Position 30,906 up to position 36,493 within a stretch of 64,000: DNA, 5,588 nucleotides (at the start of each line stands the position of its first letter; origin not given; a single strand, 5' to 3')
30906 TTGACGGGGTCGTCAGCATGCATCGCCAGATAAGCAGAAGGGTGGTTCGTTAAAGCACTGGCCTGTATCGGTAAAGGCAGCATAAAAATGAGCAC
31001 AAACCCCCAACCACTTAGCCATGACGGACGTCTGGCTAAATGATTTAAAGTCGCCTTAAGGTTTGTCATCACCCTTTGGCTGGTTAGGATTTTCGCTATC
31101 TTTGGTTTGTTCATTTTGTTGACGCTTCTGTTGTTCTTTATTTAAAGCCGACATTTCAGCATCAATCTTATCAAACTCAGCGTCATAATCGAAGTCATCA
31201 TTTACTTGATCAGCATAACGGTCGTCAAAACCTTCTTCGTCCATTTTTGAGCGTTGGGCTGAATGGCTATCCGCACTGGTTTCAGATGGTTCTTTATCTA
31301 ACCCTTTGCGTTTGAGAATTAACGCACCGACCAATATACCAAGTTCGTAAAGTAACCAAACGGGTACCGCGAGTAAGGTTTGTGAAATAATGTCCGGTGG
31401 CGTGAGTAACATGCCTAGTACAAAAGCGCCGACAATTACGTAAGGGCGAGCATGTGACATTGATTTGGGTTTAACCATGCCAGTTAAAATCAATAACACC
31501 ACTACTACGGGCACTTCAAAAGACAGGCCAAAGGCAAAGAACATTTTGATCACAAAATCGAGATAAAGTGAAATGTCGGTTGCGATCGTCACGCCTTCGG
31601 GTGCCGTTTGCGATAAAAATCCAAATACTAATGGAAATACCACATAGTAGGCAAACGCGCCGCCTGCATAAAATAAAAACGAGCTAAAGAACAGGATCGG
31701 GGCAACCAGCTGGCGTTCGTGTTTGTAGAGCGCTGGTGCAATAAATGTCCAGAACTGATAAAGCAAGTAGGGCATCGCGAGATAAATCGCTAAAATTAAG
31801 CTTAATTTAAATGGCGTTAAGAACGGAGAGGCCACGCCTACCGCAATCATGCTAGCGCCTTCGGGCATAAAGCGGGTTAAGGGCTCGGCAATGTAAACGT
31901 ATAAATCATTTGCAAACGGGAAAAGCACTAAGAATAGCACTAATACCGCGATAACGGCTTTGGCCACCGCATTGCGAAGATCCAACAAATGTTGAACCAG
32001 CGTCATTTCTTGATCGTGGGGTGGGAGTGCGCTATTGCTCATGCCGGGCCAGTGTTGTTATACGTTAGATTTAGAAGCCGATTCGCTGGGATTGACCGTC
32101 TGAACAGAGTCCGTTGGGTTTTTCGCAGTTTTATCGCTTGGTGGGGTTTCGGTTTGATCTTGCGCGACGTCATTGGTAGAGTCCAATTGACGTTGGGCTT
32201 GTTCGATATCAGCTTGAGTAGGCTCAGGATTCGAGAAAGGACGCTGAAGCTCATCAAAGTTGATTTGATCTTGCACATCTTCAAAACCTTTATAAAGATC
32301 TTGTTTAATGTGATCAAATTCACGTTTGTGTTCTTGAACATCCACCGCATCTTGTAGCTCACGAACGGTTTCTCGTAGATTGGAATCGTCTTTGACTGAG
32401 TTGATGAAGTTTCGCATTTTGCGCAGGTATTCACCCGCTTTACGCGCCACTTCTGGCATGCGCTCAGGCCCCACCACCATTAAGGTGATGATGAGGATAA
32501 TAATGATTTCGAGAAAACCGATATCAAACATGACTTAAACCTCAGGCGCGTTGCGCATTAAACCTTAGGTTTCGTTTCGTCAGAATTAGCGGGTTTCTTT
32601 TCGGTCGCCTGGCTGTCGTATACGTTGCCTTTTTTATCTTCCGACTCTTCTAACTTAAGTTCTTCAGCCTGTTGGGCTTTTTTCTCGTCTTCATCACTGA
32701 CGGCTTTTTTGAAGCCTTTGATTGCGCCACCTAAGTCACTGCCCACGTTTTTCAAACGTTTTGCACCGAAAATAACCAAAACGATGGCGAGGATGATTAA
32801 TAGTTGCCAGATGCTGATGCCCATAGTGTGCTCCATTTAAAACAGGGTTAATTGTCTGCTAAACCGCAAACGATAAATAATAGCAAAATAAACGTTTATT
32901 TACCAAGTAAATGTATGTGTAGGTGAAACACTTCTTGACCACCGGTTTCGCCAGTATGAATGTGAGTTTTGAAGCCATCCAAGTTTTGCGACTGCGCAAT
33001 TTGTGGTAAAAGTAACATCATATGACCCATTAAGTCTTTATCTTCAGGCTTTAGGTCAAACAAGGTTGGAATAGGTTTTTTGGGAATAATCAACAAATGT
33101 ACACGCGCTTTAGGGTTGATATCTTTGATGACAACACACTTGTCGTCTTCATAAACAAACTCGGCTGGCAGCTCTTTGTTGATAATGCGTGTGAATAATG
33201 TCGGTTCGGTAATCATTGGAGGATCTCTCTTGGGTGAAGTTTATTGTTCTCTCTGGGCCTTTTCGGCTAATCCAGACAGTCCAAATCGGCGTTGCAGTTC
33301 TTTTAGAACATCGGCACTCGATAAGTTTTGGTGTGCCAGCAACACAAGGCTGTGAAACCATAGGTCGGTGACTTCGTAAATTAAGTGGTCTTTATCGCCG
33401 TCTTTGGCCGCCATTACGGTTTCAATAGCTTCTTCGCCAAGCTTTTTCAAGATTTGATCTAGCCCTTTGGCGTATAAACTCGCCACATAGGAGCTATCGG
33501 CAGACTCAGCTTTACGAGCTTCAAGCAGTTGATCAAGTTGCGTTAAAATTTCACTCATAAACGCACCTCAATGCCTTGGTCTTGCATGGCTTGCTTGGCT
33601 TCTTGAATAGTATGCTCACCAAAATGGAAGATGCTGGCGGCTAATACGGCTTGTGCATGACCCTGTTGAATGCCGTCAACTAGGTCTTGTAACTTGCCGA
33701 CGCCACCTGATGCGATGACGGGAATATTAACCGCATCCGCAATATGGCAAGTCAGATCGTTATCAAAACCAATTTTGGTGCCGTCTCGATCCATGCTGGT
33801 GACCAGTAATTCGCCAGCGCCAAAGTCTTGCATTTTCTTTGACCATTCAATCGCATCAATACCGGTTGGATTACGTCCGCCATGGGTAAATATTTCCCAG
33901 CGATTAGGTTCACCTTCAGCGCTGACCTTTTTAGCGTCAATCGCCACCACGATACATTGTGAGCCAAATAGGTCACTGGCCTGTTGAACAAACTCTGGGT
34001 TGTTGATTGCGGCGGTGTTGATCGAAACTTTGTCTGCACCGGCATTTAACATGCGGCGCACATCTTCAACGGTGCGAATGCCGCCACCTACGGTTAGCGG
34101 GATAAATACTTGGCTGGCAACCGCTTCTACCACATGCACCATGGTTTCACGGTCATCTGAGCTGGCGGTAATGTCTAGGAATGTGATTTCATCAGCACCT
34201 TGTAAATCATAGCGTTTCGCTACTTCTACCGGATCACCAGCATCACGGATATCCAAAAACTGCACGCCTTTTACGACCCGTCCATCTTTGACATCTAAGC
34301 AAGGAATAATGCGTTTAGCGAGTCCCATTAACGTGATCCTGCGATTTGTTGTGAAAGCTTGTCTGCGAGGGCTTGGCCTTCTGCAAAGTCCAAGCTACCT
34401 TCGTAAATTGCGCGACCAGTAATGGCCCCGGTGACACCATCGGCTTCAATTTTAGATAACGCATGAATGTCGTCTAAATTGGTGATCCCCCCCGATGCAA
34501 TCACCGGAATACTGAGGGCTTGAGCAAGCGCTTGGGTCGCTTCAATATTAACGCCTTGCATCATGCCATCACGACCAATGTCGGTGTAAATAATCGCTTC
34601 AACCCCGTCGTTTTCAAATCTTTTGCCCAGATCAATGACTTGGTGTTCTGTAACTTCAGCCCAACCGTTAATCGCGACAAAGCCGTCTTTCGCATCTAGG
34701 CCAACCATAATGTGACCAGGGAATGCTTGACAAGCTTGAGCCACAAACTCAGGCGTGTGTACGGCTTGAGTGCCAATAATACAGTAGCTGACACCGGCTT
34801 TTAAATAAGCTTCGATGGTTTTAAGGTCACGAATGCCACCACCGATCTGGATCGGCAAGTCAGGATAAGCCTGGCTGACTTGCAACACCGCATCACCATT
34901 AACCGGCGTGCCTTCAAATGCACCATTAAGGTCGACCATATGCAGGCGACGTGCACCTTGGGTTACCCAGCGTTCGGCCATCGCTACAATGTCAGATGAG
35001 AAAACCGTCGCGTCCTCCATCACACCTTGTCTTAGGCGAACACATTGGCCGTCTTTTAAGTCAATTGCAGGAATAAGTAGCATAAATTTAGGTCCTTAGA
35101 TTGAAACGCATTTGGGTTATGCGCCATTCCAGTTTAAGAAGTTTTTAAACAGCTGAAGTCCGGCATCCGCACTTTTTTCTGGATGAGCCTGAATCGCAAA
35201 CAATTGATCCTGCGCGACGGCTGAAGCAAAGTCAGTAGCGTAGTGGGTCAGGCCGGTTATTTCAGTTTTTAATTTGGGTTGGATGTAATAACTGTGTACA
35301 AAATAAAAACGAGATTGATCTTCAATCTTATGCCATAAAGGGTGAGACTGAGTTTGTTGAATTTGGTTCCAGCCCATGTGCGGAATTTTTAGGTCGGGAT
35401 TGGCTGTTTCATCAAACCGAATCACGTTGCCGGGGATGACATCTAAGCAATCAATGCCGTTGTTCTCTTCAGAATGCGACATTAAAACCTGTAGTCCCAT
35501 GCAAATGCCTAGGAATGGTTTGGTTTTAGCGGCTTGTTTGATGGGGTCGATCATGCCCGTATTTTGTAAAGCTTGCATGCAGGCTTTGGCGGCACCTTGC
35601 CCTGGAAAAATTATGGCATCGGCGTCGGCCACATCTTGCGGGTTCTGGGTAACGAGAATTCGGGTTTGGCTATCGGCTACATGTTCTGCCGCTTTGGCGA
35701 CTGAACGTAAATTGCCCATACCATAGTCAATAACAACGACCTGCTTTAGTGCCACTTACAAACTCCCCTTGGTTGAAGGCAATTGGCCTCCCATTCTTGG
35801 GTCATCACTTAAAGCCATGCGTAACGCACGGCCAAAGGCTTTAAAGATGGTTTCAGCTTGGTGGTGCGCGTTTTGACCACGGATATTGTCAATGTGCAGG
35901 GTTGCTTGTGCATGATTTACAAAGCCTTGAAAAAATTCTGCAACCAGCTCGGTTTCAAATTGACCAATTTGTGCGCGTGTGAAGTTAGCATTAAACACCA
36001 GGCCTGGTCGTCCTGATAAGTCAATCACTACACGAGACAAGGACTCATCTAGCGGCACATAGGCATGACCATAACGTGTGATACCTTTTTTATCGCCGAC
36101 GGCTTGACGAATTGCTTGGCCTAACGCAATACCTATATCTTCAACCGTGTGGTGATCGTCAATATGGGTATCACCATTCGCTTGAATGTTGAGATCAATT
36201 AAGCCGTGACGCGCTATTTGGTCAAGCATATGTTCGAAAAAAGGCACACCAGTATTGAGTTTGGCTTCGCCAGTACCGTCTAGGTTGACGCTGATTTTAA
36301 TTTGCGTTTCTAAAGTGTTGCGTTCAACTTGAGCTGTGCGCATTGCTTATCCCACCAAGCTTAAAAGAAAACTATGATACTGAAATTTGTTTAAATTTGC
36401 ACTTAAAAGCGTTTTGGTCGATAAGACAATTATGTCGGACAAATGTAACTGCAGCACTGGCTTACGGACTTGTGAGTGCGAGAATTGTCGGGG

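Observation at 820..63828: Highly iterated palindrome (consensus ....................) pervades the window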

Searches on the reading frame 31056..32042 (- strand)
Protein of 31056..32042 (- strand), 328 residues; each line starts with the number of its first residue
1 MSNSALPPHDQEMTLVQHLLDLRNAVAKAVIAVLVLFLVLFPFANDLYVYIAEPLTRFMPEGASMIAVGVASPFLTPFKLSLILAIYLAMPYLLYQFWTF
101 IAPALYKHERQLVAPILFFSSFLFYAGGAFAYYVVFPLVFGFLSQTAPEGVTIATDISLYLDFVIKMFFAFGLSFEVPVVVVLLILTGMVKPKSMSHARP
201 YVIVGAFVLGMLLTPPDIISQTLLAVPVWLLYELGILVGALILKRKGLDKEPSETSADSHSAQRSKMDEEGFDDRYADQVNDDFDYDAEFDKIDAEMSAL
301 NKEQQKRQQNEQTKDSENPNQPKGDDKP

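Call 14: search_protein_families(library=ncbifam, proteins=[window:31056-32042:-], max_evalue=1e-25)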
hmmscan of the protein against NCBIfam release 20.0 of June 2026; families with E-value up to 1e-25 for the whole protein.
window:31056-32042:- (328 aa): 3 families
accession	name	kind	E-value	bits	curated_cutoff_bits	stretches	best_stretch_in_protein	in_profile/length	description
NF008174.0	PRK10921.1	equivalog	1.4e-96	323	432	1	12-260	6-254/258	Sec-independent protein translocase subunit TatC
TIGR00945.1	tatC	equivalog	1.3e-66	224.6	132.7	1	15-232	1-215/215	twin-arginine translocase subunit TatC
TIGR01912.1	TatC-Arch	equivalog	5.3e-42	144.1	192.6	1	27-242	14-232/234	Sec-independent protein translocase TatC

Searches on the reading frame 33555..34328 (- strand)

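Call 14: search_protein_families(library=ncbifam, proteins=[window:33555-34328:-], max_evalue=1e-25)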
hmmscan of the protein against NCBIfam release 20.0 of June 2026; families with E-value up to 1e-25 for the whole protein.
window:33555-34328:- (257 aa): 6 families
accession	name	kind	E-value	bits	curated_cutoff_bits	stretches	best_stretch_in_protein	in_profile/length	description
TIGR00735.1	hisF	equivalog_domain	6.2e-112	373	294.55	1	2-256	1-254/254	imidazole glycerol phosphate synthase subunit HisF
TIGR03572.1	WbuZ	equivalog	1.5e-85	286.3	299.7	1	4-236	3-232/232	glycosyl amidation-associated protein WbuZ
NF038364.1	AglZ_HisF2_fam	equivalog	1.8e-68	230.6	310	1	4-237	2-231/248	AglZ/HisF2 family acetamidino modification protein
NF010112.0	PRK13585.1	equivalog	1.5e-48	165.4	243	1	6-250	4-240/241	1-(5-phosphoribosyl)-5-[(5-phosphoribosylamino)methylideneamino]imidazole-4-carboxamide isomerase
TIGR00007.1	TIGR00007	equivalog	2e-40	138.8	228.95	1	7-231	1-219/231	1-(5-phosphoribosyl)-5-[(5-phosphoribosylamino)methylideneamino]imidazole-4-carboxamide isomerase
TIGR01919.1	hisA-trpF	equivalog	8.4e-27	94.2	306.45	1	7-246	5-240/243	bifunctional 1-(5-phosphoribosyl)-5-((5-phosphoribosylamino)methylideneamino)imidazole-4-carboxamide isomerase/phosphoribosylanthranilate is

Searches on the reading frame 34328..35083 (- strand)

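Call 14: search_protein_families(library=ncbifam, proteins=[window:34328-35083:-], max_evalue=1e-25)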
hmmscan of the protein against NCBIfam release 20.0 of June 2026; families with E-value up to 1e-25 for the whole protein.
window:34328-35083:- (251 aa): 8 families
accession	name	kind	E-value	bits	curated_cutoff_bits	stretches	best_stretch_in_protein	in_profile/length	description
TIGR00007.1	TIGR00007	equivalog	7.2e-76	254.8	228.95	1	3-234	1-229/231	1-(5-phosphoribosyl)-5-[(5-phosphoribosylamino)methylideneamino]imidazole-4-carboxamide isomerase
NF010112.0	PRK13585.1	equivalog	1.9e-70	237.2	243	1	1-238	3-236/241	1-(5-phosphoribosyl)-5-[(5-phosphoribosylamino)methylideneamino]imidazole-4-carboxamide isomerase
NF010114.0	PRK13587.1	equivalog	2.6e-46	158.2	305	1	3-230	4-228/234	1-(5-phosphoribosyl)-5-((5-phosphoribosylamino)methylideneamino)imidazole-4-carboxamide isomerase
TIGR01919.1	hisA-trpF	equivalog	1.2e-45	155.9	306.45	1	2-235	4-237/243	bifunctional 1-(5-phosphoribosyl)-5-((5-phosphoribosylamino)methylideneamino)imidazole-4-carboxamide isomerase/phosphoribosylanthranilate is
NF003156.0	PRK04128.1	equivalog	1.6e-40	139.5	285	1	3-239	4-227/231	1-(5-phosphoribosyl)-5-((5-phosphoribosylamino)methylideneamino)imidazole-4-carboxamide isomerase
NF010712.0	PRK14114.1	equivalog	6.3e-31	107.7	327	1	1-231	1-231/241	1-(5-phosphoribosyl)-5-((5-phosphoribosylamino)methylideneamino)imidazole-4-carboxamide isomerase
TIGR00735.1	hisF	equivalog_domain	4.6e-28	98.2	294.55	1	3-220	6-229/254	imidazole glycerol phosphate synthase subunit HisF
TIGR03572.1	WbuZ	equivalog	5.9e-28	97.8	299.7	1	3-219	6-226/232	glycosyl amidation-associated protein WbuZ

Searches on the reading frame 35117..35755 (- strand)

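Call 14: search_protein_families(library=ncbifam, proteins=[window:35117-35755:-], max_evalue=1e-25)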
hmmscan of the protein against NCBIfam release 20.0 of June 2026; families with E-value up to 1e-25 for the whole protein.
window:35117-35755:- (212 aa): 2 families
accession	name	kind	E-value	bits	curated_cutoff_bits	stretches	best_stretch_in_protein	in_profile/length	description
TIGR01855.1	IMP_synth_hisH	equivalog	1.3e-62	211.1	105.4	1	6-208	1-197/198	imidazole glycerol phosphate synthase subunit HisH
NF010608.0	PRK14004.1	equivalog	3.5e-43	147.8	216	1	6-208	2-208/210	imidazole glycerol phosphate synthase subunit HisH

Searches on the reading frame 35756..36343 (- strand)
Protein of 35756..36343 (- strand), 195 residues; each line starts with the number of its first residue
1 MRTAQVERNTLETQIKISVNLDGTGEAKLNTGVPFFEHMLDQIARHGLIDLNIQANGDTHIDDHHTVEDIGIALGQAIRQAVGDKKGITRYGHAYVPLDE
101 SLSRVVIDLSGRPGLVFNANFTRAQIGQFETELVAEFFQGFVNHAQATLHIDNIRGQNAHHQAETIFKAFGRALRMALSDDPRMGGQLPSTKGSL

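Call 23: search_protein_families(library=pfam, proteins=[window:35756-36343:-], max_evalue=1e-8)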
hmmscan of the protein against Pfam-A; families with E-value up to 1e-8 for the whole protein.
window:35756-36343:- (195 aa): 1 family
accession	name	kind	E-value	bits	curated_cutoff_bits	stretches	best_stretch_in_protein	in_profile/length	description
PF00475.24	IGPD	-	9.4e-68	227.3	27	1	31-174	1-144/144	Imidazoleglycerol-phosphate dehydratase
